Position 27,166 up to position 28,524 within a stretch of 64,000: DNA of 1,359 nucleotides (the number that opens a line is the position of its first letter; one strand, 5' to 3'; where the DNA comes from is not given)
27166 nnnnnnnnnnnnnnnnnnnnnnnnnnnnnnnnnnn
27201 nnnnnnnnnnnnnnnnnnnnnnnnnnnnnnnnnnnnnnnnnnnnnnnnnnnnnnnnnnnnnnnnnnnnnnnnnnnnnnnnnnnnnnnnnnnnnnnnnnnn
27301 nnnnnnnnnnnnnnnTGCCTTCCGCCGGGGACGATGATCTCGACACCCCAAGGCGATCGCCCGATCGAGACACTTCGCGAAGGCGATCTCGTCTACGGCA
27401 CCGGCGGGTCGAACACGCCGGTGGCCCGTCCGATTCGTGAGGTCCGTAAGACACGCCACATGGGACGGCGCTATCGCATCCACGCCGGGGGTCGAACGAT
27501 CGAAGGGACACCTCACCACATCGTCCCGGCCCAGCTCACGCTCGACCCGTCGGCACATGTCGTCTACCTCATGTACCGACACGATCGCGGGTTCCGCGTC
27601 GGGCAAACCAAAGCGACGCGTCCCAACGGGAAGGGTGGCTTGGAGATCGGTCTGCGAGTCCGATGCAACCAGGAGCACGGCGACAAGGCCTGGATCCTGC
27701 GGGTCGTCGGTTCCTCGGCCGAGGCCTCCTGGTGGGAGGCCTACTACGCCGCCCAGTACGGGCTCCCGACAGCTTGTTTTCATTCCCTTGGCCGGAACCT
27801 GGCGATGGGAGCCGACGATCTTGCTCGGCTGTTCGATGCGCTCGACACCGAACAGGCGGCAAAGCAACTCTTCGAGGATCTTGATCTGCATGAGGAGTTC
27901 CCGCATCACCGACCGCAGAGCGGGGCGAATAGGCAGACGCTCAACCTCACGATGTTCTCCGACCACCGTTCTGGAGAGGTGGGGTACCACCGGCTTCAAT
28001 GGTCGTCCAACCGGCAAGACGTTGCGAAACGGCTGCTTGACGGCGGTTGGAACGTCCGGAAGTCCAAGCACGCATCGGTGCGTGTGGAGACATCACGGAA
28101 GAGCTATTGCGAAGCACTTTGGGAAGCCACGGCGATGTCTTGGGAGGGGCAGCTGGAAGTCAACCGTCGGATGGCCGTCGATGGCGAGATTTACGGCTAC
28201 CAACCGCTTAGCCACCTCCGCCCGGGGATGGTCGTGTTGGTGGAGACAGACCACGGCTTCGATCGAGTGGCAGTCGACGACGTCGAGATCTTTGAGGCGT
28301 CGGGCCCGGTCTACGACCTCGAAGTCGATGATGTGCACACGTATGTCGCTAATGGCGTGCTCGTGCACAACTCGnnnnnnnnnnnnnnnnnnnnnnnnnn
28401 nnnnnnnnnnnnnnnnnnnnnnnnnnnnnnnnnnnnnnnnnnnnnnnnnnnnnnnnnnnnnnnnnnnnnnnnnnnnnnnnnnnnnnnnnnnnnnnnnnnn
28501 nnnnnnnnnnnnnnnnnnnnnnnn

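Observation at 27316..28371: Intein inserted in helicase motif III of PcrA/UvrD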

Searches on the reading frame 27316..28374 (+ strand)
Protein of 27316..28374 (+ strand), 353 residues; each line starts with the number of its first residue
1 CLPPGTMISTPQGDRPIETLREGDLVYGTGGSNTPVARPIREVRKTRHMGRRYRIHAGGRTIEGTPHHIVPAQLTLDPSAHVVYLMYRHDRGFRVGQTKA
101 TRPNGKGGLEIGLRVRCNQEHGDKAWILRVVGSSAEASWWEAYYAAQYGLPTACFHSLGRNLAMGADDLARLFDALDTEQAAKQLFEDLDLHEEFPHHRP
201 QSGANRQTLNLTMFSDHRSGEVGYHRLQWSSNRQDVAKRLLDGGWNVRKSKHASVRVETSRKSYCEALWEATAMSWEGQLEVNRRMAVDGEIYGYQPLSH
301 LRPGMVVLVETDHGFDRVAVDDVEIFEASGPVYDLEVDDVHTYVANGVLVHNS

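Call 3: search_protein_families(library=pfam, proteins=[window:27316-28371:+], max_evalue=0.1)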
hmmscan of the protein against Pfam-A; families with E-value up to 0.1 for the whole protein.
window:27316-28371:+ (352 aa): 3 families
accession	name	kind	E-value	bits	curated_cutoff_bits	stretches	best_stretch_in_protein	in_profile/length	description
PF13403.11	Hint_2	-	3.4e-08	34.4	28.4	1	1-45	2-46/147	Hint domain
PF14890.11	Intein_splicing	-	5.9e-06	26.6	35.8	1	279-352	114-155/155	Intein splicing domain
PF07591.16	PT-HINT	-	0.036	14.8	27.7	0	319-352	96-136/137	Pretoxin HINT domain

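Call 4: search_protein_families(library=ncbifam, proteins=[window:27316-28371:+], max_evalue=0.1)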
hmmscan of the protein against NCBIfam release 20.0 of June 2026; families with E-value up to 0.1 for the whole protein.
window:27316-28371:+ (352 aa): 3 families
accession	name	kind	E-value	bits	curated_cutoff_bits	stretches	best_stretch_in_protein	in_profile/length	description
TIGR01443.1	intein_Cterm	domain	9e-08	32.1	15.6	1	331-352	1-23/24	intein C-terminal splicing region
NF011418.0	PRK14845.1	equivalog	0.00026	18.9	756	1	317-352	440-474/1049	translation initiation factor IF-2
TIGR01445.1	intein_Nterm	domain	0.0016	19.4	24.5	1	1-70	1-81/83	intein N-terminal splicing region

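Call 5: search_solved_structures(query=window:27316-28374:+, max_evalue=10, show_alignments=3)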
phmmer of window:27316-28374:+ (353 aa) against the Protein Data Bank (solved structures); distinct sequences matched with E-value up to 10: 22.
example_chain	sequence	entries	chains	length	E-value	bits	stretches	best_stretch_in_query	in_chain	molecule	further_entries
7cfv_A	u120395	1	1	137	0.00012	24.8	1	294-352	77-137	Spl DnaX mini-intein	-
3ifj_A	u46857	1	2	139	0.002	20.7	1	293-352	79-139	Endonuclease PI-MtuI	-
3igd_A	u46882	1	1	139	0.0068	19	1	293-352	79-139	Endonuclease PI-MtuI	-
2in9_A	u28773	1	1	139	0.0071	18.9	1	293-352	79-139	Endonuclease PI-MtuI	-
2in0_A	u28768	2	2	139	0.0075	18.8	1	293-352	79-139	Endonuclease PI-MtuI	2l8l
2lwy_A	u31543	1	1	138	0.014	17.9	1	322-352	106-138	BACTERIAL INTEIN-LIKE DOMAIN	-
5k08_A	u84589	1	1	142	0.03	16.9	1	293-351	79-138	RecA mini intein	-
5i0a_A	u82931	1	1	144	0.031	16.8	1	293-351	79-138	Intein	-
6rpq_A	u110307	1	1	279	0.032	16.8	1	322-352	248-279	Ubiquitin-like protein SMT3,1108aa long hypothetical cell division control protein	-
4e2u_A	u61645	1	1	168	0.047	16.2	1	295-352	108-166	Pho radA intein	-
2in8_A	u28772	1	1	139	0.069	15.7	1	293-352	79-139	Endonuclease PI-MtuI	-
6qaz_A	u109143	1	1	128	0.11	15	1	5-73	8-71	cyanophage-like gp41-1 intein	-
4o1r_A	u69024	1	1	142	0.18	14.3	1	292-352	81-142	Replicative DNA helicase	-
2imz_A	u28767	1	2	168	0.28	13.7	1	331-352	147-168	Endonuclease PI-MtuI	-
9f1q_A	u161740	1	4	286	0.54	12.7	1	45-200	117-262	Dyp-type peroxidase family protein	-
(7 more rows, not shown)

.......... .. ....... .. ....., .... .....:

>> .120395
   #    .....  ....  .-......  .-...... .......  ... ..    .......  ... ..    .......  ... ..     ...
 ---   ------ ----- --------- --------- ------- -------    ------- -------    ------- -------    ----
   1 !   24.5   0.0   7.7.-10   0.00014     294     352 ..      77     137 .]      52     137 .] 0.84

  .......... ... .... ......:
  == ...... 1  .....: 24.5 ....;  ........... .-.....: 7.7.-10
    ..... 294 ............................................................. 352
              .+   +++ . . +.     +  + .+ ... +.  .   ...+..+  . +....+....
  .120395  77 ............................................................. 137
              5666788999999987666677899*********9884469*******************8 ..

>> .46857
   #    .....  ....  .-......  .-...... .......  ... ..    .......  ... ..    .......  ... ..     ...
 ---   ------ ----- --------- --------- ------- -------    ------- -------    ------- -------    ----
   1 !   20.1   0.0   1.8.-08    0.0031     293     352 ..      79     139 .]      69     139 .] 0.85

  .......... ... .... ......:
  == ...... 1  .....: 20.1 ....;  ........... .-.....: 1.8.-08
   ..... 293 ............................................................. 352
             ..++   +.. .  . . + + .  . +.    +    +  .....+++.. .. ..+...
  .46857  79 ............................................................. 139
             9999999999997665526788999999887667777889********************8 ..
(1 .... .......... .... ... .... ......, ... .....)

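Call 7: find_homologous_proteins(query=window:27316-28371:+, max_evalue=0.001)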
Query window:27316-28371:+ (352 aa): 51 proteins with E <= 0.001 among 2504 candidates.
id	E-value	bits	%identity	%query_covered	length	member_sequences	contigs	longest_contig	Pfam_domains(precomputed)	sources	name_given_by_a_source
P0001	1.7e-106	375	58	87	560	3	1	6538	PF13604.13,PF13245.13,PF00580.28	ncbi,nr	ncbi:MAG: UvrD-helicase domain-containing protein, partial [Acidimicrobiia bacterium]|nr:UvrD-helica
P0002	4.3e-102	360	56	86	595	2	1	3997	PF13604.13,PF13245.13,PF13403.12,PF00580.28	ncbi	ncbi:MAG TPA: UvrD-helicase domain-containing protein, partial [Acidimicrobiales bacterium]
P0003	3.0e-93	331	50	91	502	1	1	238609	PF13403.12,PF00580.28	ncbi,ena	-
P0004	5.6e-92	327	60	73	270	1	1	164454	-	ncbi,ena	-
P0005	3.1e-89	318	56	76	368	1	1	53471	PF13245.13,PF00580.28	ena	-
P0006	1.8e-86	309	55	78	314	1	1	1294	-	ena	-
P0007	1.5e-85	306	50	88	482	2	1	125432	PF13361.13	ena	-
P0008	4.4e-84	301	48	85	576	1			PF13604.13,PF13245.13,PF00580.28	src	-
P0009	1.3e-79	286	56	74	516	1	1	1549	PF13604.13,PF13245.13,PF13403.12,PF00580.28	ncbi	ncbi:MAG: UvrD-helicase domain-containing protein, partial [Acidimicrobiales bacterium]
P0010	6.8e-77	277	51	76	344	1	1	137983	-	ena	-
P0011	7.8e-77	277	52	74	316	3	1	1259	PF00580.28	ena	-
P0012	4.4e-74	268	51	75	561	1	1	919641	PF13604.13,PF13245.13,PF00580.28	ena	-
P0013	2.3e-72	262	54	69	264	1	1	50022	-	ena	-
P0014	1.6e-66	243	53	62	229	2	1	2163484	PF14890.12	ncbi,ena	-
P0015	3.1e-66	242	57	57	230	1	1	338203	-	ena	-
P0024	5.1e-36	143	72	26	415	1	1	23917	PF13604.13,PF13245.13,PF13403.12,PF00580.28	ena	-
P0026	2.6e-34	137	32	98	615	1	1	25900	PF13604.13,PF13245.13,PF00580.28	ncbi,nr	ncbi:MAG: UvrD-helicase domain-containing protein, partial [Armatimonadota bacterium]|nr:UvrD-helica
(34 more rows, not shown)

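Call 12: find_related_loci(query=window:27316-28371:+, collection=genome_contigs, flank=4000)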
Query window:27316-28371:+ (352 aa) in genome_contigs; peptide patterns used: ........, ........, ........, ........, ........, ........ (x = any residue, [..] = any of these).
118 stretches matched a pattern; 13 encode a relative of the query (tblastn E <= 1e-3); 13 distinct loci.
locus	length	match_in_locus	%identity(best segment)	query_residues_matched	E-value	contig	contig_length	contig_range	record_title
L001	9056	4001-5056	80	1-352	0e+0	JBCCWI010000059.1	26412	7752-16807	MAG: Actinomycetota bacterium isolate P01_E01_bin.9 k141_1196925_length_26412_cov_116.0000, whole genome shotgun sequenc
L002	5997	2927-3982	80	1-352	0e+0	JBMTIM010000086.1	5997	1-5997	MAG: Acidimicrobiales bacterium isolate CJ_V8_S13_100percent_par_CJ_V8_S13_metabat.20 NODE_13976_length_5997_cov_5.80814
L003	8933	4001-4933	59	1-352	9e-133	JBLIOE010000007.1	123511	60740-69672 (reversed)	MAG: Candidatus Aldehydirespiratoraceae bacterium isolate 3300053785_170 Ga0535658_0000080, whole genome shotgun sequenc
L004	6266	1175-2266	51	1-352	5e-114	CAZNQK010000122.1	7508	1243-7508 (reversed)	MAG TPA_asm: uncultured Aquihabitans sp. isolate binchicken_co105_193 genome assembly, contig: NODE_13016_length_7508_co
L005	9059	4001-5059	51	1-352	5e-109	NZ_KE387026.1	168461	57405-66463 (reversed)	Calidithermus chliarophilus DSM 9957 MeichDRAFT_MCF.6, whole genome shotgun sequence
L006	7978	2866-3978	34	1-352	5e-73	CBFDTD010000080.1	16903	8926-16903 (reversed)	MAG TPA_asm: uncultured bacterium isolate SRR6823440_binner13_Refined_23 genome assembly, contig: ERZ650341.1847, whole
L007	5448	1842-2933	38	1-352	1e-72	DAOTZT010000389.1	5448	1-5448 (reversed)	MAG TPA_asm: Anaerolineales bacterium isolate H6_556 k131_1634307, whole genome shotgun sequence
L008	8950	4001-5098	33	1-352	6e-61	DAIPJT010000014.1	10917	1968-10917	MAG TPA_asm: Patescibacteria group bacterium isolate CTOTU11699 NODE_3113_length_10917_cov_6.732370, whole genome shotgu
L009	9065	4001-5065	51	1-352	4e-110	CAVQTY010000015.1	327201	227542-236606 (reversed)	MAG: Ilumatobacteraceae bacterium isolate MFD06742.bin.2.180 genome assembly, contig: contig_77457, whole genome shotgun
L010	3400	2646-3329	43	1-221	3e-55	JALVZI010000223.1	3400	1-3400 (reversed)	MAG: Anaerolineae bacterium isolate T10_metabat1_scaf2bin.004 T10_NODE_24904_length_3400_cov_6.026581, whole genome shot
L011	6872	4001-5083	32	1-352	2e-52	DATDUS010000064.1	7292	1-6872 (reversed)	MAG TPA_asm: Patescibacteria group bacterium isolate SMAG_U8064 k141_555665, whole genome shotgun sequence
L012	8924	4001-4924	38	1-352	4e-54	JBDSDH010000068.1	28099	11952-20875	MAG: Ilumatobacteraceae bacterium isolate cluster1_bin.177 k127_10764815, whole genome shotgun sequence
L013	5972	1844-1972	47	1-43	5e-7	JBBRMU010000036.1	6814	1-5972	MAG: Patescibacteria group bacterium isolate La1_metabat2.071 LA1C_B2.071_k141_1890056L_6814_cov_9.0273, whole genome sh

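Call 21: search_protein_families(library=phrogs, proteins=[window:27316-28371:+], max_evalue=1)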
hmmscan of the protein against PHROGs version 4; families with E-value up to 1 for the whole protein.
window:27316-28371:+ (352 aa): 1 family
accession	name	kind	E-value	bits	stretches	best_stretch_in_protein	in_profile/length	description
phrog_36001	-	unknown function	0.49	9.5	0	312-352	419-459/715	-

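Call 22: search_protein_families(library=pfam, alignment_id=A1, max_evalue=1)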
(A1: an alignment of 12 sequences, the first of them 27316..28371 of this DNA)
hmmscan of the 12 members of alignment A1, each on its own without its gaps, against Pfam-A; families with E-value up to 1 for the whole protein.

A. member 1, window:27316-28371:+ (352 aa): 3 families
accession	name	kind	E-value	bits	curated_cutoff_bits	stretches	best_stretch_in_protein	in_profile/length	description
PF13403.11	Hint_2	-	3.4e-08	34.4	28.4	1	1-45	2-46/147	Hint domain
PF14890.11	Intein_splicing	-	5.9e-06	26.6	35.8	1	279-352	114-155/155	Intein splicing domain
PF07591.16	PT-HINT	-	0.036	14.8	27.7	1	319-352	96-136/137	Pretoxin HINT domain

B. families by the number of members that match (of 12 scanned): 9 families
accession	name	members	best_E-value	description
PF14890.11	Intein_splicing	12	2.1e-14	Intein splicing domain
PF13403.11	Hint_2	12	1.4e-08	Hint domain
PF07591.16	PT-HINT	10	0.0013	Pretoxin HINT domain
PF01079.26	Hint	6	1.5e-06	Hint module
PF01959.21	DHQS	1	0.08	3-dehydroquinate synthase II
PF01261.30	AP_endonuc_2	1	0.084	Xylose isomerase-like TIM barrel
PF05203.21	Hom_end_hint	1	0.12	Hom_end-associated Hint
PF07883.17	Cupin_2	1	0.13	Cupin domain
PF23291.1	KOW4_SPT5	1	0.63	Transcription elongation factor SPT5, fourth KOW domain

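Call 29: predict_structure(alignment_id=A2)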
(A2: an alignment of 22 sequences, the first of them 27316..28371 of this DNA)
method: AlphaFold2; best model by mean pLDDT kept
length: 352 residues; sequences in the alignment: 22
mean_pLDDT: 93.7   pTM: 0.89
mean pLDDT of the five models: 93.7, 93.5, 93.1, 91.5, 90.6
residues with pLDDT >= 90: 298; 70-90: 46; 50-70: 8; < 50: 0
segments of 3 or more residues with pLDDT < 50: none
pLDDT, mean of each block of 10 residues (from residue 1): 97 98 96 94 97 97 97 95 96 97 90 92 95 98 98 83 85 96 98 93 76 85 90 92 95 90 93 95 93 97 97 95 97 95 97 91
secondary structure, 60 per line:
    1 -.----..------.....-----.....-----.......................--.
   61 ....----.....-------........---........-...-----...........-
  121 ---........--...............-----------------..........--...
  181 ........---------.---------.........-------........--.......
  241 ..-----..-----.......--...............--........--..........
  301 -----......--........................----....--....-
elements in order: E25-29 E35-57 E60-64 E69-73 E81-88 E92-99 E101-103 E109-111 H112-119 E124-131 H134-148 H166-175 H178-188 E208-216 E224-231 H234-242 E255-261 H264-278 E281-288 E291-297 E306-311 E314-337 E342-345 E348-351

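Call 33: fold_search(model_id=the predicted structure, library=pdb)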
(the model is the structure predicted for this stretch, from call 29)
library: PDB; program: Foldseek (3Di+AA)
matches with E <= 10: 541; with E <= 0.001: 28
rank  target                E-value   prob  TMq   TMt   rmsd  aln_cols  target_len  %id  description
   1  7qsu                  3.5e-07  1.00  0.28  0.27  23.2       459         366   12  Crystal structure of homing endonuclease-associated TliVMA intein (C1A, d333-339) (released 2022-03-30)
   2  7qst                  5.3e-07  1.00  0.28  0.27  22.9       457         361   13  Crystal structure of homing endonuclease-associated PhoVMA intein (C1A) (released 2022-03-30)
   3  1dfa                  1.4e-06  1.00  0.29  0.25  25.6       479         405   12  CRYSTAL STRUCTURE OF PI-SCEI IN C2 SPACE GROUP (released 1999-12-08)
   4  1um2_A                1.6e-06  1.00  0.28  0.25  25.2       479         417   11  Crystal Structure of the Vma1-Derived Endonuclease with the Ligated Extein Segment (released 2004-09-22)
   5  1vde_A                1.9e-06  1.00  0.28  0.24  25.9       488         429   12  PI-SCEI, A HOMING ENDONUCLEASE WITH PROTEIN SPLICING ACTIVITY (released 1998-04-08)
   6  1vde_B                2.4e-06  1.00  0.26  0.22  25.3       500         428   11  PI-SCEI, A HOMING ENDONUCLEASE WITH PROTEIN SPLICING ACTIVITY (released 1998-04-08)
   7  7qss                  7.1e-06  1.00  0.28  0.23  21.8       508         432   11  Crystal structure of homing endonuclease-associated TliVMA intein (C1A) (released 2022-03-30)
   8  1ef0_A                8.9e-06  1.00  0.28  0.24  24.2       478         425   11  CRYSTAL STRUCTURE OF PI-SCEI MINIPRECURSOR (released 2000-06-07)
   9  1jva_B                9.5e-06  1.00  0.27  0.23  25.7       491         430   10  CRYSTAL STRUCTURE OF THE VMA1-DERIVED ENDONUCLEASE BEARING THE N AND C EXTEIN PROPEPTIDES (released 2002-08-29)
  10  1jva_A                1.9e-05  1.00  0.27  0.23  26.1       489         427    8  CRYSTAL STRUCTURE OF THE VMA1-DERIVED ENDONUCLEASE BEARING THE N AND C EXTEIN PROPEPTIDES (released 2002-08-29)
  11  1ef0_B                2.1e-05  1.00  0.27  0.25  26.3       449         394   11  CRYSTAL STRUCTURE OF PI-SCEI MINIPRECURSOR (released 2000-06-07)
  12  1lws_A                4.1e-05  0.99  0.27  0.23  26.3       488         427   11  Crystal structure of the intein homing endonuclease PI-SceI bound to its recognition sequence (released 2002-09-27)
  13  1lwt_A                6.1e-05  0.99  0.28  0.22  25.9       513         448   10  Crystal structure of the intein homing endonuclease PI-SceI bound to its substrate DNA (Ca2+ free) (released 2002-09-27)
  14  6y75_B                6.5e-05  1.00  0.30  0.68   8.7       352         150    8  BIL2 domain from T.thermophila BUBL1 locus (C1A-N143A) (released 2021-02-03)
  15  1gpp                  6.5e-05  1.00  0.31  0.47  16.0       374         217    8  Crystal structure of the S.cerevisiae Homing Endonuclease PI-SceI Domain I (released 2002-09-19)
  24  3ifj_A                6.6e-04  1.00  0.34  0.81   4.2       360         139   13  Crystal structure of Mtu recA intein, splicing domain (released 2009-10-06)
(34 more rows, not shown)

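Call 77: find_encoding_contigs(protein=P0024, flank=3500, max_places=2)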
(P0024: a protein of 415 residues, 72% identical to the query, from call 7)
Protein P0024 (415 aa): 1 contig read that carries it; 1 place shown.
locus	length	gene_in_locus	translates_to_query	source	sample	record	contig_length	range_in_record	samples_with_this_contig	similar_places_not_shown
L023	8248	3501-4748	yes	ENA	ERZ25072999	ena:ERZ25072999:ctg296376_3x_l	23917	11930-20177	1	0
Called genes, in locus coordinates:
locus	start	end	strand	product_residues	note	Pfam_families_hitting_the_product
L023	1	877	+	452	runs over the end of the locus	PF00528:BPD_transp_1, PF00005:ABC_tran (weak)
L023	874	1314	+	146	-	PF00005:ABC_tran, PF13304:AAA_21 (weak)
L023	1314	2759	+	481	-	PF01895:PhoU, PF00512:HisKA, PF02518:HATPase_c, PF13589:HATPase_c_3 (faint)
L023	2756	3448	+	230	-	PF00072:Response_reg, PF23198:PDE8A_N (faint), PF00486:Trans_reg_C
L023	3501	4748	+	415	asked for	PF00580:UvrD-helicase, PF13604:AAA_30 (faint), PF13245:AAA_19, PF13403:Hint_2 (weak)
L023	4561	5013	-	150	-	-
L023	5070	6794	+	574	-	PF13361:UvrD_C, PF13538:UvrD_C_2, PF21196:PcrA_UvrD_tudor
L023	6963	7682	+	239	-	-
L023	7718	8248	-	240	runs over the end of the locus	PF01411:tRNA-synt_2c, PF07973:tRNA_SAD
